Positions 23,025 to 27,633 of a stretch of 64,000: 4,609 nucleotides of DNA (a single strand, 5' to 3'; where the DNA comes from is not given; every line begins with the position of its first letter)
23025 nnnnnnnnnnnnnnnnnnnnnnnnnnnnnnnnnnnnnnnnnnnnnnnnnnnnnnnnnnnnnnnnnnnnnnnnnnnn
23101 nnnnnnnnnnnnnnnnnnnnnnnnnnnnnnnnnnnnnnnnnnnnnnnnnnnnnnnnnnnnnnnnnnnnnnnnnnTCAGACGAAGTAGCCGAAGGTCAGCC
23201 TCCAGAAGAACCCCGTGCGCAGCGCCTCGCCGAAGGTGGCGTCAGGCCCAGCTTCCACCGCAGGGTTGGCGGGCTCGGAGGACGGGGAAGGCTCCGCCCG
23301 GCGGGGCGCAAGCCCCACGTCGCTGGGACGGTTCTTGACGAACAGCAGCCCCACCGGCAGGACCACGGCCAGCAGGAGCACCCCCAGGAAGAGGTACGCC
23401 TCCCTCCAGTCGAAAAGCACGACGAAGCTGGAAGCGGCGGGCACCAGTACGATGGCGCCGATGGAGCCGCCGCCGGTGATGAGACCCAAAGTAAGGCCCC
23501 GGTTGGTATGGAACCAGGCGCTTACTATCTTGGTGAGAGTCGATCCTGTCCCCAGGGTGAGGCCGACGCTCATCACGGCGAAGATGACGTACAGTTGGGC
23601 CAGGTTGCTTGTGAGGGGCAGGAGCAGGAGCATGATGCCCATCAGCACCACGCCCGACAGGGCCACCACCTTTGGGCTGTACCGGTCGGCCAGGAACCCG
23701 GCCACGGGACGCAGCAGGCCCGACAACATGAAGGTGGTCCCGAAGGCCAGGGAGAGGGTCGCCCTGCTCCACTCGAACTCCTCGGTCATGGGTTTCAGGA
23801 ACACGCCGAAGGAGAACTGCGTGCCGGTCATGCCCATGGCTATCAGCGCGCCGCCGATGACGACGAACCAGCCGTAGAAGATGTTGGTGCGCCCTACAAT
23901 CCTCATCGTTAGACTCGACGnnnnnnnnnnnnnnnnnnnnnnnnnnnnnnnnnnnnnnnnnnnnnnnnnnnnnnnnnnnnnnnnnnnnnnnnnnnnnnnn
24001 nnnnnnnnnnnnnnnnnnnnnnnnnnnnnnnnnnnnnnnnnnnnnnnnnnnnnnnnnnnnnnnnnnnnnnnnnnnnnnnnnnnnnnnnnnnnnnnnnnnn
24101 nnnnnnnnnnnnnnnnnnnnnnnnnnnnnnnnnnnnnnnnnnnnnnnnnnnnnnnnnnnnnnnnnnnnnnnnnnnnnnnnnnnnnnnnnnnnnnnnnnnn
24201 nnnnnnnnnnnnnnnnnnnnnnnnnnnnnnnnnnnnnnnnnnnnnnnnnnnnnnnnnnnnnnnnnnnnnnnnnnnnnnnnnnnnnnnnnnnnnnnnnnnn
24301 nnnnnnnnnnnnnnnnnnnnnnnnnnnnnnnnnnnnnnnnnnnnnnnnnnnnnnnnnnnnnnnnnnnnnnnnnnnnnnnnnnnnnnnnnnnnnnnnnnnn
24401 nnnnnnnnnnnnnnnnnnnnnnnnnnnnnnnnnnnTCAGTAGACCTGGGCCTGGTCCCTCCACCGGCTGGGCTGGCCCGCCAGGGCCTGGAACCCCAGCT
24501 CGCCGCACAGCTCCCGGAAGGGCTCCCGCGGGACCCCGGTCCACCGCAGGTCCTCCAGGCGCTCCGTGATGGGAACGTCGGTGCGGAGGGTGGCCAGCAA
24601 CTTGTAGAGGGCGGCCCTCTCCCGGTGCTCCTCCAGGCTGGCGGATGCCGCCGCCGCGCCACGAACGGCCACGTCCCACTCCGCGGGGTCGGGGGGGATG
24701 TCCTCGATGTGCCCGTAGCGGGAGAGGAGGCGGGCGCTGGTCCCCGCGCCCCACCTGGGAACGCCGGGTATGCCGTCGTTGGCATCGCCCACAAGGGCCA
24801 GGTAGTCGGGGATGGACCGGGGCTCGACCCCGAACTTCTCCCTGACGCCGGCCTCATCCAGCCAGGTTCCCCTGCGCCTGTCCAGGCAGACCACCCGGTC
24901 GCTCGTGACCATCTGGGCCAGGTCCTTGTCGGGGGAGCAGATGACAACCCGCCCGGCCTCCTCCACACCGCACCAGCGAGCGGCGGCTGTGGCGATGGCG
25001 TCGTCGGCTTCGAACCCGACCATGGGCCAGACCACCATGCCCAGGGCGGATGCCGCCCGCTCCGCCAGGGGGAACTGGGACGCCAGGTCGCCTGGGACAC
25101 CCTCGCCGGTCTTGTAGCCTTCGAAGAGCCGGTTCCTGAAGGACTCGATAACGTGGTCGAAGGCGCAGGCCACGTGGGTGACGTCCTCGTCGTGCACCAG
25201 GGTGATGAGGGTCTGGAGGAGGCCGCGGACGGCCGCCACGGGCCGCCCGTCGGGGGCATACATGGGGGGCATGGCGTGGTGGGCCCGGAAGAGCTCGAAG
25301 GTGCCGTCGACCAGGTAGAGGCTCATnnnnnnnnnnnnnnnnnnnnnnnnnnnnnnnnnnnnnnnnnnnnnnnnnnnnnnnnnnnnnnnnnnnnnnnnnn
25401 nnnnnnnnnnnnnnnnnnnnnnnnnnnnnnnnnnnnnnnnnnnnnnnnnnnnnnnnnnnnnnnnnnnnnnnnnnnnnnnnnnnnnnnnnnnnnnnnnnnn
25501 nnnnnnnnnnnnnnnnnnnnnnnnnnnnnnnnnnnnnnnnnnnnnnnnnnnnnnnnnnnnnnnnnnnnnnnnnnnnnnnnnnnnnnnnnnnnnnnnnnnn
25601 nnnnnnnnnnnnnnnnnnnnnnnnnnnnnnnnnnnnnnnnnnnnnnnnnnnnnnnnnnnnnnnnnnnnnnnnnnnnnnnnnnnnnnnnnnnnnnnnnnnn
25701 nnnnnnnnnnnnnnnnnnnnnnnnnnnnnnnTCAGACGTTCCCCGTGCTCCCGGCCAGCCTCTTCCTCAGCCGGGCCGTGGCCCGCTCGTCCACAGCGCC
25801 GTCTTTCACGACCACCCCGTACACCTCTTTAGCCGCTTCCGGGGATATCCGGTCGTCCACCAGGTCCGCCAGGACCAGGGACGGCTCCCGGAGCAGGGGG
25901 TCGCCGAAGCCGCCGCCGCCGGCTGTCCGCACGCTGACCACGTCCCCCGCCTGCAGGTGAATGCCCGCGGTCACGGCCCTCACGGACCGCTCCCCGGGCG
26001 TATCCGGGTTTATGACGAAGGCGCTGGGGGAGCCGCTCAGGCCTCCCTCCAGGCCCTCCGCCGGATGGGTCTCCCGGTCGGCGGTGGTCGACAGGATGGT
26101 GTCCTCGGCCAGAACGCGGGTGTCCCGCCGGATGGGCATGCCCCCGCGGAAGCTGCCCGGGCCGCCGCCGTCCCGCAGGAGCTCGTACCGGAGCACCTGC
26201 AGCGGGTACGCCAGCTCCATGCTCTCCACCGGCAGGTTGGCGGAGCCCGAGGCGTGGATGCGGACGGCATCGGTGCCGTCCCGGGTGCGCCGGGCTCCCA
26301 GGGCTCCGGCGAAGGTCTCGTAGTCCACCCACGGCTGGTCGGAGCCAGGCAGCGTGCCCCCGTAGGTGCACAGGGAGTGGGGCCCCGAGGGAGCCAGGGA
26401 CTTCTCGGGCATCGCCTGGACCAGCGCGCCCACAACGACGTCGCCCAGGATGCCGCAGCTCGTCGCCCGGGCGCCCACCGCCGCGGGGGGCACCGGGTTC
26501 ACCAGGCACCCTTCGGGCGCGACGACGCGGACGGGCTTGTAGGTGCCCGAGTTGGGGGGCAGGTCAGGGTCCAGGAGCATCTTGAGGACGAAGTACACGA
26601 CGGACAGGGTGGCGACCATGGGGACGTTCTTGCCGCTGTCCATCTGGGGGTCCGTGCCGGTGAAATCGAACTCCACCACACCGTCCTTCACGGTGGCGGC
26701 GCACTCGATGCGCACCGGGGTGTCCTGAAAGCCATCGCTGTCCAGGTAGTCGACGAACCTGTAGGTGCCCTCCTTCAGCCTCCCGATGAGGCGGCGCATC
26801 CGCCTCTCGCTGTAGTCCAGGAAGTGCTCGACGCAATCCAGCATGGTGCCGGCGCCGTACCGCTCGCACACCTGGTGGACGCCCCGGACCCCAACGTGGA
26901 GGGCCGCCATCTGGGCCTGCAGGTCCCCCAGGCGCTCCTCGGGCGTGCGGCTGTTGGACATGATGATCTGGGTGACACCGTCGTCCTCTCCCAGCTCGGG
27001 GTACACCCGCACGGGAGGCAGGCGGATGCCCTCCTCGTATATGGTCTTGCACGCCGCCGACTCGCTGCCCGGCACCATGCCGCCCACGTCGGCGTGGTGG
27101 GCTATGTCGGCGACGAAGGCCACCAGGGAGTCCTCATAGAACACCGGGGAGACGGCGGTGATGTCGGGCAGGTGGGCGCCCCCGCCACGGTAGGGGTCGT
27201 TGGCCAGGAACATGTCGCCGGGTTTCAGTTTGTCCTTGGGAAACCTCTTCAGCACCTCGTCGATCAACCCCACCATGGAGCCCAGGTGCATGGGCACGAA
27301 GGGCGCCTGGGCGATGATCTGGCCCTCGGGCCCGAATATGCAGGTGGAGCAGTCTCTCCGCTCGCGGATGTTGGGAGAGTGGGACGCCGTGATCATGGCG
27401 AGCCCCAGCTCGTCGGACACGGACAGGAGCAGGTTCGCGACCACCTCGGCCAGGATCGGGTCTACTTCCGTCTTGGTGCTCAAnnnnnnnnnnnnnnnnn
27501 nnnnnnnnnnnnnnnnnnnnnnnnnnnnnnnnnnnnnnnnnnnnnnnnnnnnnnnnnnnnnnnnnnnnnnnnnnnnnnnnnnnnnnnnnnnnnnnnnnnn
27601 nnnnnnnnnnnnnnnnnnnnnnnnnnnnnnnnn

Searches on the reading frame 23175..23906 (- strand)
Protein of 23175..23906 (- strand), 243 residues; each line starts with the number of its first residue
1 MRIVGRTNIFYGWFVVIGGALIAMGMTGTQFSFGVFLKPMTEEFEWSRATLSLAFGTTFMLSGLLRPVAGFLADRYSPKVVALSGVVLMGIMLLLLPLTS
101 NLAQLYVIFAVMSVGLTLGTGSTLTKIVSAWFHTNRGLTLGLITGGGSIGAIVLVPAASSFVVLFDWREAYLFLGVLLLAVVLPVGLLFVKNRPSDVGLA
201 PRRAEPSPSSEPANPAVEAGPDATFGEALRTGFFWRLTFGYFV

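Call 52: search_protein_families(library=pfam, proteins=[window:23175-23906:-], max_evalue=0.00001)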
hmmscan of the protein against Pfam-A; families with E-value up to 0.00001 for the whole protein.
window:23175-23906:- (243 aa): 1 family
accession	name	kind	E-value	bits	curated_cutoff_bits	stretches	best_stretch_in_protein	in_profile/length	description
PF07690.21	MFS_1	-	3.6e-28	98.9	33.4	1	21-242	3-212/347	Major Facilitator Superfamily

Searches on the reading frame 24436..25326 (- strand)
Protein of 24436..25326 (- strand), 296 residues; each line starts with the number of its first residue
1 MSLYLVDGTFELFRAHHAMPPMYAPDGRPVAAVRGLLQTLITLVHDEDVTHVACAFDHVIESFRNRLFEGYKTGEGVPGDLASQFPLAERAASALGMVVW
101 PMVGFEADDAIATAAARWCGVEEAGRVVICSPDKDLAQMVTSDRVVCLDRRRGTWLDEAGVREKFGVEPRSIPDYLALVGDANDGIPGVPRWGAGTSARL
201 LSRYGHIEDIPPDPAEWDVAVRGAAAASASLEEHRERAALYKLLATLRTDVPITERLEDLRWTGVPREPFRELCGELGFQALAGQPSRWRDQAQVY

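Call 52: search_protein_families(library=pfam, proteins=[window:24436-25326:-], max_evalue=0.00001)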
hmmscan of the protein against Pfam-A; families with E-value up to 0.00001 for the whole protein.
window:24436-25326:- (296 aa): 2 families
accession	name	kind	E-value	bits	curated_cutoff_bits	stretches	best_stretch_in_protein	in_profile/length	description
PF02739.22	5_3_exonuc_N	-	1.2e-38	132.8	34.3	1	3-166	2-164/164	5'-3' exonuclease, N-terminal resolvase-like domain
PF01367.25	5_3_exonuc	-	6.9e-22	78.2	40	1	167-265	1-94/97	5'-3' exonuclease, C-terminal SAM fold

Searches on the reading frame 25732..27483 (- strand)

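Call 52: search_protein_families(library=pfam, proteins=[window:25732-27483:-], max_evalue=0.00001)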
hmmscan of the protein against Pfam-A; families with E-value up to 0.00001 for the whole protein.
window:25732-27483:- (583 aa): 1 family
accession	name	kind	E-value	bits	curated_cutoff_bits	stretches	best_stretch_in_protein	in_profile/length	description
PF02538.19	Hydantoinase_B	-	1.6e-167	558.5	26.8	1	8-529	1-519/519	Hydantoinase B/oxoprolinase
